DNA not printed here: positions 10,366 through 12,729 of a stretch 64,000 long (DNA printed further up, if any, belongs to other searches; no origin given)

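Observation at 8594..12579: Tandem paralogous PD40-propeller + plant-specific-LRR lipoproteins, with evidence for unit duplication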

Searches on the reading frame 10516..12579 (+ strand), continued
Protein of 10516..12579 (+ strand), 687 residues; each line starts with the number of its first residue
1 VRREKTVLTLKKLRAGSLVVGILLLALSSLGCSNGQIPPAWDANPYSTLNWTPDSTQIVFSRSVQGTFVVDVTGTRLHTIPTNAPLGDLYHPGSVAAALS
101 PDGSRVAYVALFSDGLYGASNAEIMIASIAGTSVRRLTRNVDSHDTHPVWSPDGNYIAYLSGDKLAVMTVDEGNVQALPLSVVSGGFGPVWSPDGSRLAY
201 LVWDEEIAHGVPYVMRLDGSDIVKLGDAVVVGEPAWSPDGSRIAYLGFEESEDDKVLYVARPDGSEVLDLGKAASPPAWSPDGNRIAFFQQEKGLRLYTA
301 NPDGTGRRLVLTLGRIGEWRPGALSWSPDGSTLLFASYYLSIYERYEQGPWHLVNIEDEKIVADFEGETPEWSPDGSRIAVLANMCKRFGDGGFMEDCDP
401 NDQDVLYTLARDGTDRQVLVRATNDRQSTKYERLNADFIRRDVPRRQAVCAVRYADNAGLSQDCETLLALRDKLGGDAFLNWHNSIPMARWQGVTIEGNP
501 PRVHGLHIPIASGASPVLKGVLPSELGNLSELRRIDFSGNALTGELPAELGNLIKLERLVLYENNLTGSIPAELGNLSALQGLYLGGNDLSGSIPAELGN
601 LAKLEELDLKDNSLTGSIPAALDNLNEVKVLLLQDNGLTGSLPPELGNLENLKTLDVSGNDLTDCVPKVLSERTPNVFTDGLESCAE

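Call 44: predict_structure(alignment_id=A2)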
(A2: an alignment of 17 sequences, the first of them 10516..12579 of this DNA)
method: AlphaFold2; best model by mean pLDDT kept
length: 687 residues; sequences in the alignment: 17
mean_pLDDT: 78.8   pTM: 0.56
mean pLDDT of the five models: 78.8, 78.4, 78.1, 76.2, 76.0
residues with pLDDT >= 90: 295; 70-90: 204; 50-70: 95; < 50: 93
segments of 3 or more residues with pLDDT < 50: 1-43, 114-119, 342-346, 387-401, 424-443
pLDDT, mean of each block of 10 residues (from residue 1): 40 41 37 32 66 95 82 78 66 80 92 50 85 80 70 90 81 73 63 92 66 86 79 87 87 83 92 91 94 86 92 73 90 83 52 89 83 95 59 40 76 82 46 39 55 79 89 67 68 83 86 62 92 93 93 97 94 97 97 97 97 97 96 97 93 97 92 92 82
secondary structure, 60 per line:
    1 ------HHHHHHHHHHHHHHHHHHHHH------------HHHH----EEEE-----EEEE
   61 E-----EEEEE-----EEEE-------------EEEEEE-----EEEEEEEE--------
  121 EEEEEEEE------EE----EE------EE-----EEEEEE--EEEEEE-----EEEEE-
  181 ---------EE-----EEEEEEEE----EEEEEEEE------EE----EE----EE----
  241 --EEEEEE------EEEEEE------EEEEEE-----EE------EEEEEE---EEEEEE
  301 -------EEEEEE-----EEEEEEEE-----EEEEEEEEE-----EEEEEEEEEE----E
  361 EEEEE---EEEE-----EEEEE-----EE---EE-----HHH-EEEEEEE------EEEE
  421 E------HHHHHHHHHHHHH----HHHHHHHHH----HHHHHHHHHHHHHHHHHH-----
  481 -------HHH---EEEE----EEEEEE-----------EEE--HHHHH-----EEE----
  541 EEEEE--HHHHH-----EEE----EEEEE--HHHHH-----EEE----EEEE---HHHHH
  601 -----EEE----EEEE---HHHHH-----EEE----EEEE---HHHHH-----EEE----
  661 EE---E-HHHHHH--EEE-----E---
elements in order (helices of 4 or more, strands of 3 or more residues): H7-27 H40-43 E48-51 E57-61 E67-71 E77-80 E94-99 E105-112 E121-128 E156-161 E164-169 E175-179 E197-204 E209-216 E243-248 E255-260 E267-272 E286-291 E295-300 E308-313 E319-326 E332-340 E346-355 E360-365 E369-372 E378-382 E404-410 E417-421 H428-440 H445-453 H458-475 E494-497 E502-507 E519-521 H524-528 E534-536 E541-545 H548-552 E558-560 E565-569 H572-576 E582-584 E589-592 H596-600 E606-608 E613-616 H620-624 E630-632 E637-640 H644-648 E654-656 H668-673 E676-678
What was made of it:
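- On PD40 / WD40-like beta-propeller repeat (PF07676): The AF2 model is all-beta over residues 45-420 (call 44).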

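Call 47: fold_search(model_id=the predicted structure, library=pdb)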
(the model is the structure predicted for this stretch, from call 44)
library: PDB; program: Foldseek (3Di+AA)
matches with E <= 10: 1925; with E <= 0.001: 1456
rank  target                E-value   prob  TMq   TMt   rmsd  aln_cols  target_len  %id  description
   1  8wef_A                1.2e-15  1.00  0.25  0.27   5.9       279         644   30  Crystal structure of Brassica napus MIK2 ectodomain in complex with Fusarium oxysporum SCOOPL (released 2024-11-06)
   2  6s6q_A                1.5e-15  1.00  0.30  0.25   2.6       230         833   33  Crystal structure of the LRR ectodomain of the plant membrane receptor kinase GASSHO1/SCHENGEN3 from Arabidopsis thali (released 2020-01-29)
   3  8wei_A                1.6e-15  1.00  0.25  0.26   6.9       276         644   31  Crystal structure of Brassica napus MIK2 ectodomain (N393D mutant) (released 2024-11-06)
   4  8web_A                2.2e-15  1.00  0.25  0.26   7.2       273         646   30  Crystal structure of Arabidopsis thaliana MIK2 ectodomain (released 2024-11-06)
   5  8wee_A                7.2e-15  1.00  0.25  0.26   6.9       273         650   30  Crystal structure of Arabidopsis thaliana MIK2 ectodomain in complex with SCOOP12 (released 2024-11-06)
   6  8weh_A                1.2e-14  1.00  0.25  0.27   5.4       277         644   30  Crystal structure of Brassica napus MIK2 ectodomain (N393A mutant) (released 2024-11-06)
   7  4mn8_A                1.2e-14  1.00  0.18  0.17   8.2       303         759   27  Crystal structure of flg22 in complex with the FLS2 and BAK1 ectodomains (released 2013-12-04)
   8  8wec_A                1.4e-14  1.00  0.25  0.26   7.6       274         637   31  Crystal structure of Arabidopsis thaliana MIK2 ectodomain in complex with BAK1 ectodomain and SCOOP12 (released 2024-11-06)
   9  4mna                  1.9e-14  1.00  0.26  0.28   2.1       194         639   38  Crystal structure of the free FLS2 ectodomains (released 2013-12-04)
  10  5xjx_C                4.6e-14  1.00  0.25  0.46   3.7       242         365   28  Pre-formed plant receptor ERL1-TMM complex (released 2019-01-23)
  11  9bln_U                4.6e-14  1.00  0.37  0.45  12.7       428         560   15  The structure of human Pdcd4 bound to the 40S-eIF4A-eIF3-eIF1 complex (released 2024-09-04)
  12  8wt1_F                5.1e-14  1.00  0.34  0.35  11.2       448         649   16  Crystal structure of S9 carboxypeptidase from Geobacillus sterothermophilus (released 2024-03-13)
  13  5yzm_C                5.1e-14  1.00  0.32  0.36  11.2       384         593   18  Crystal structure of S9 peptidase (inactive form) from Deinococcus radiodurans R1 (released 2018-11-14)
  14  2ivz_C                6.3e-14  1.00  0.27  0.42  10.8       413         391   16  Structure of TolB in complex with a peptide of the colicin E9 T- domain (released 2006-08-16)
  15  9vbd_A                7.4e-14  1.00  0.24  0.31   5.4       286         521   26  Cryo-EM structure of CARD1 ectodomain (released 2026-04-08)
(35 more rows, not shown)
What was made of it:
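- On Plant-specific (PS) LRR class: The nearest structures are plant LRR receptors (call 47).
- Closest known: TolB. Same: TolB structures are among the Foldseek hits (call 47).
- Closest known: Plant LRR receptor ectodomains and PGIP. Same: Best Foldseek hits are MIK2, GSO1, FLS2, ERL1 and BRL2 at 30-42% identity (call 47).
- Closest known: S9 peptidases, DPP-IV and tricorn protease. Same: These are the top structural matches for the propeller half (call 47).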

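Call 54: find_encoding_contigs(protein=P0013, flank=8000, max_places=2)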
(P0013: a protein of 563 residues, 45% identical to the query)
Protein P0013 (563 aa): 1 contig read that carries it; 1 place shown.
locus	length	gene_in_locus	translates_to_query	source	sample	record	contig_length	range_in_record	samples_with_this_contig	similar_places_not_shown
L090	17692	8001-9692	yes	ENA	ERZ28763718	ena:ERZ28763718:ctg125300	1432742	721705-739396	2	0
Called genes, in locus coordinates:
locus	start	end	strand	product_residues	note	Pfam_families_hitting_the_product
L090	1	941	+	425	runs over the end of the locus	PF00930:DPPIV_N (faint), PF23381:Beta-prop_IFT122_1st (faint), PF26550:Tricorn_2nd (faint), PF26549:Tricorn_N, PF07676:PD40 (weak)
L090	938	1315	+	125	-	-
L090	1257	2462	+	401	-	PF00400:WD40 (faint), PF00930:DPPIV_N (faint), PF24797:Beta-prop_WDR35_TULP_N (faint), PF07676:PD40 (faint), PF23381:Beta-prop_IFT122_1st (faint), PF26549:Tricorn_N (faint), PF26550:Tricorn_2nd (faint), PF25174:Beta-prop_THOC3 (weak)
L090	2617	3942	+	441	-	PF00930:DPPIV_N (faint), PF07676:PD40 (faint), PF23381:Beta-prop_IFT122_1st (faint), PF24797:Beta-prop_WDR35_TULP_N (faint), PF26550:Tricorn_2nd (faint), PF26549:Tricorn_N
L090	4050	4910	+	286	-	-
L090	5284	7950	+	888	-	PF00041:fn3 (faint)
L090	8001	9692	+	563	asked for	PF00930:DPPIV_N (faint), PF25174:Beta-prop_THOC3 (faint), PF26550:Tricorn_2nd (faint), PF07676:PD40 (faint), PF26549:Tricorn_N, PF23598:LRR_14 (weak), PF00560:LRR_1 (faint), PF13855:LRR_8 (weak)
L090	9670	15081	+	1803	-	PF12799:LRR_4 (weak), PF23598:LRR_14, PF00028:Cadherin, PF00028:Cadherin, PF23592:Cadherin_CELSR2_9th (weak), PF00028:Cadherin, PF23598:LRR_14, PF13855:LRR_8 (weak), +7 more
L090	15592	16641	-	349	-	-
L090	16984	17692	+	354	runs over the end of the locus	PF03417:AAT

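Call 55: find_encoding_contigs(protein=P0004, flank=8000, max_places=2)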
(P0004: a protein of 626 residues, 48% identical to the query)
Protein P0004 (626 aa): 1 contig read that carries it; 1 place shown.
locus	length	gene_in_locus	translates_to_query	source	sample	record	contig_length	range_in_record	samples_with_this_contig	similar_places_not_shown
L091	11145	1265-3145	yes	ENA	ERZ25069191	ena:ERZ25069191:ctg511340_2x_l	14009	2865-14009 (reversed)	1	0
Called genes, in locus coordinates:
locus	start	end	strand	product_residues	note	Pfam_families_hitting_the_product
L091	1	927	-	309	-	?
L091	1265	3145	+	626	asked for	PF23381:Beta-prop_IFT122_1st (faint), PF00930:DPPIV_N (faint), PF24797:Beta-prop_WDR35_TULP_N (faint), PF26550:Tricorn_2nd (weak), PF26549:Tricorn_N (weak), PF07676:PD40 (weak), PF26549:Tricorn_N, PF23598:LRR_14, +4 more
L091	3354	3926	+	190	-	PF05598:DUF772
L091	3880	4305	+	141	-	PF01609:DDE_Tnp_1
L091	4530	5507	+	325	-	PF02668:TauD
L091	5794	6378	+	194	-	PF01966:HD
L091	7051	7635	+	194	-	-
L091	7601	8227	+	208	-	-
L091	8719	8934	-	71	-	-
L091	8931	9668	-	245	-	PF01555:N6_N4_Mtase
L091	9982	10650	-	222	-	PF08281:Sigma70_r4_2, PF04545:Sigma70_r4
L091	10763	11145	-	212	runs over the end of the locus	PF01726:LexA_DNA_bind, PF00717:Peptidase_S24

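Call 74: search_protein_families(library=ncbifam, proteins=[window:10534-12579:+], max_evalue=0.001)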
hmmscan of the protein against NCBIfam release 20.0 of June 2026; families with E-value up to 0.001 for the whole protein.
window:10534-12579:+ (681 aa): 9 families
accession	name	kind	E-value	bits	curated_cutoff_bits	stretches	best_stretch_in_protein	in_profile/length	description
TIGR02800.1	propeller_TolB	equivalog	2.8e-28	99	343.15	3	227-331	195-297/418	Tol-Pal system beta propeller repeat protein TolB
NF053518.1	DipepPtdsDpp5Prph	equivalog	1.9e-19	69.7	900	3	87-157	196-268/655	dipeptidyl-peptidase Dpp5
NF041400.1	XopAE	equivalog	1.2e-17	64.1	600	1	516-665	58-205/478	type III secretion system effector XopAE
NF002183.0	PRK01029.1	equivalog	1.5e-16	60.5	405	1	226-330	284-388/429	Tol-Pal system protein TolB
NF041381.1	XopAC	subfamily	3.5e-16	58.9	450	1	516-630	81-193/451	XopAC/AvrAC family type III secretion system effector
NF033523.0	lasso_peptidase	equivalog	7.5e-15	54.7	400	0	268-330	90-149/638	Atxe2 family lasso peptide isopeptidase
NF047464.1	FibnectbindLIC11051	equivalog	3.6e-12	45.6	1000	1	565-658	366-457/685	LIC_11051 family fibronectin-binding protein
NF041351.1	XopL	equivalog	4.3e-11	42.2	500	1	516-664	112-267/497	type III secretion system leucine-rich repeat domain-containing effector XopL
NF033189.1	internalin_A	exception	1.6e-06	26.7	1600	1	521-659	94-221/799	class 1 internalin InlA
